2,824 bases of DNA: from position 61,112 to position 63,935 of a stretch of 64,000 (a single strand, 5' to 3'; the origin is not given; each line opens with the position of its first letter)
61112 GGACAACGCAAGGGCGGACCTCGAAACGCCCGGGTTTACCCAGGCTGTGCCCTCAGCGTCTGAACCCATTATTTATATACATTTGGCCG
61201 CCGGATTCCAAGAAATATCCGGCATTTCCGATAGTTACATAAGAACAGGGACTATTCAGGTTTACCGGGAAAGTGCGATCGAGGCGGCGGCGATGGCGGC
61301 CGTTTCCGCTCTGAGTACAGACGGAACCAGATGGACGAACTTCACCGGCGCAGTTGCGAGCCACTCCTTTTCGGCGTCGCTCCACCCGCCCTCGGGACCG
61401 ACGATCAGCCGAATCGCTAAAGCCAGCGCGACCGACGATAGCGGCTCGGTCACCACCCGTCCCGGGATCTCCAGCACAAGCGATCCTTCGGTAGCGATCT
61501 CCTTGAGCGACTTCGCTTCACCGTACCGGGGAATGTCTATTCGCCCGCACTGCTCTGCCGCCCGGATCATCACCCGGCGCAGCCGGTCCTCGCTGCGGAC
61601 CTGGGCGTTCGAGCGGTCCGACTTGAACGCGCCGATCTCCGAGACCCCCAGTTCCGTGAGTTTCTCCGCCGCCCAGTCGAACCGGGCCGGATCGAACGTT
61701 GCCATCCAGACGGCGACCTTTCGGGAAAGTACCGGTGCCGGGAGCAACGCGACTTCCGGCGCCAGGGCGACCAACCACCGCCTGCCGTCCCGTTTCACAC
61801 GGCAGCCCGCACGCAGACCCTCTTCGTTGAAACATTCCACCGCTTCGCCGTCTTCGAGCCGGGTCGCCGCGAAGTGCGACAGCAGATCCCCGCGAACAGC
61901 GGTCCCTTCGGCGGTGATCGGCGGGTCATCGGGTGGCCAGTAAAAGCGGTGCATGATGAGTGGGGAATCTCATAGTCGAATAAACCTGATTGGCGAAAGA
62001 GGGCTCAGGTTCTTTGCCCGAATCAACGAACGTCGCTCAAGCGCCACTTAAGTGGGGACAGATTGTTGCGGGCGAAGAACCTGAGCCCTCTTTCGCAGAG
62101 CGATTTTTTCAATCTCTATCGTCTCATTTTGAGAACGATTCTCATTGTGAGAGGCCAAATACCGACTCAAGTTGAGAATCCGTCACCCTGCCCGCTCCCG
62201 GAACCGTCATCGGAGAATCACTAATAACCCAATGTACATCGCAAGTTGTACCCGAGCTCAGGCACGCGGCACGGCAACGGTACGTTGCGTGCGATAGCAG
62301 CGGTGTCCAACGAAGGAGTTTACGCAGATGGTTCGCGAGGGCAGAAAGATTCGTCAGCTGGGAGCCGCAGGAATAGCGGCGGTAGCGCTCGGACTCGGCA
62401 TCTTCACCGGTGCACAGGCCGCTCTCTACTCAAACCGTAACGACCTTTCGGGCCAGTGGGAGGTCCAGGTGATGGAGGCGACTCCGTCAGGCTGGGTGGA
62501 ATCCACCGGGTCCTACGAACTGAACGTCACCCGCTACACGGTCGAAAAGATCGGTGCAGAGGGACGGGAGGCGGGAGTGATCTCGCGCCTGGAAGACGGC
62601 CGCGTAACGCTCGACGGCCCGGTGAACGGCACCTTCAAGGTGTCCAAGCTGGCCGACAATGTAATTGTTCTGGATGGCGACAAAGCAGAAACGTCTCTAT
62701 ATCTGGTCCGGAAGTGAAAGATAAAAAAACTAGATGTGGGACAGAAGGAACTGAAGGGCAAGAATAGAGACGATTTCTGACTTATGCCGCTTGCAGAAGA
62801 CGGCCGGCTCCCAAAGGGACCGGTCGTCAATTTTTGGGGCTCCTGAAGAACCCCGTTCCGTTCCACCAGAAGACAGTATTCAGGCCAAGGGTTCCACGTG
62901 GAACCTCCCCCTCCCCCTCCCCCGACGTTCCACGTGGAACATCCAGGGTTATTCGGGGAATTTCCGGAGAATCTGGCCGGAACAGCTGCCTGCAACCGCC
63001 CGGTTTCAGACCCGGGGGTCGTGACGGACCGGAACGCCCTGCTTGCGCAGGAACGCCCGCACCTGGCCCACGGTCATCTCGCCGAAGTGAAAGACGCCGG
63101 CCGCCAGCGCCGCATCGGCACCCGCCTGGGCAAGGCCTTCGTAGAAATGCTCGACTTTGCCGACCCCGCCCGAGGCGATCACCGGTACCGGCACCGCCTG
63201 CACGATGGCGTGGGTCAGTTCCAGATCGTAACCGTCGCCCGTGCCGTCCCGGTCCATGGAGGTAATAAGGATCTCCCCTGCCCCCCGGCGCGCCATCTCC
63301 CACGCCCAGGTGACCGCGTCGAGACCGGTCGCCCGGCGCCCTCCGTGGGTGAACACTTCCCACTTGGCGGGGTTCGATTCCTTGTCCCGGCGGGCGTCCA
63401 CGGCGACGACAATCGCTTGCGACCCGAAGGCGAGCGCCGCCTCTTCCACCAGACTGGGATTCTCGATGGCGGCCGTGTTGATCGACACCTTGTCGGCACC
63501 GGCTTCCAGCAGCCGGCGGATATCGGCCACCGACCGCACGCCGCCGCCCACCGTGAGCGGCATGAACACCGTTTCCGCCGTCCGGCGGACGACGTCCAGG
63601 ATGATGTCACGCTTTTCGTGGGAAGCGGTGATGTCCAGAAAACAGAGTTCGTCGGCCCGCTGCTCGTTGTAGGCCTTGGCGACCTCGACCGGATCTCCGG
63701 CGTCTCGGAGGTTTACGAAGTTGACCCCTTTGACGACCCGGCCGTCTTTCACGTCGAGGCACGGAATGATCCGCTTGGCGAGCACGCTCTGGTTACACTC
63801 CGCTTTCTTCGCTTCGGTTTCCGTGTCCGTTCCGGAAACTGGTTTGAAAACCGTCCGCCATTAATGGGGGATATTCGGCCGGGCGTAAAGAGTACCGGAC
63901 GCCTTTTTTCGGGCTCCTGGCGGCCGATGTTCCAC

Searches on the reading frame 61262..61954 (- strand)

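Call 11: search_protein_families(library=pfam, proteins=[window:61262-61954:-])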
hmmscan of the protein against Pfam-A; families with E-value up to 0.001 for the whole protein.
window:61262-61954:- (230 aa): 1 family
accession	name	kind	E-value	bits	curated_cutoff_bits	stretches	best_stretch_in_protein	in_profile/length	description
PF04452.19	Methyltrans_RNA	-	1.7e-32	112.7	23.9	1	78-226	5-163/165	RNA methyltransferase domain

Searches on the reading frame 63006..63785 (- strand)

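Call 26: search_protein_families(library=pfam, proteins=[window:63006-63785:-])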
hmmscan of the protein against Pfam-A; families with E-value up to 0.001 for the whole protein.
window:63006-63785:- (259 aa): 5 families
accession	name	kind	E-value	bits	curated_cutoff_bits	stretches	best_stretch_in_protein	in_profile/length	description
PF00977.27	His_biosynth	-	1.4e-86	290.1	23.6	1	5-238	1-228/228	Histidine biosynthesis protein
PF01207.24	Dus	-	3.5e-07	30.1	20.4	0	67-117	177-229/311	Dihydrouridine synthase (Dus)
PF05690.20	ThiG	-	8.7e-05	22.4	23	0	70-136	171-238/247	Thiazole biosynthesis protein ThiG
PF02581.23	TMP-TENI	-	0.00011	22.1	27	0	36-103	108-177/180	Thiamine monophosphate synthase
PF01180.27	DHO_dh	-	0.00046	19.9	27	0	59-113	223-280/291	Dihydroorotate dehydrogenase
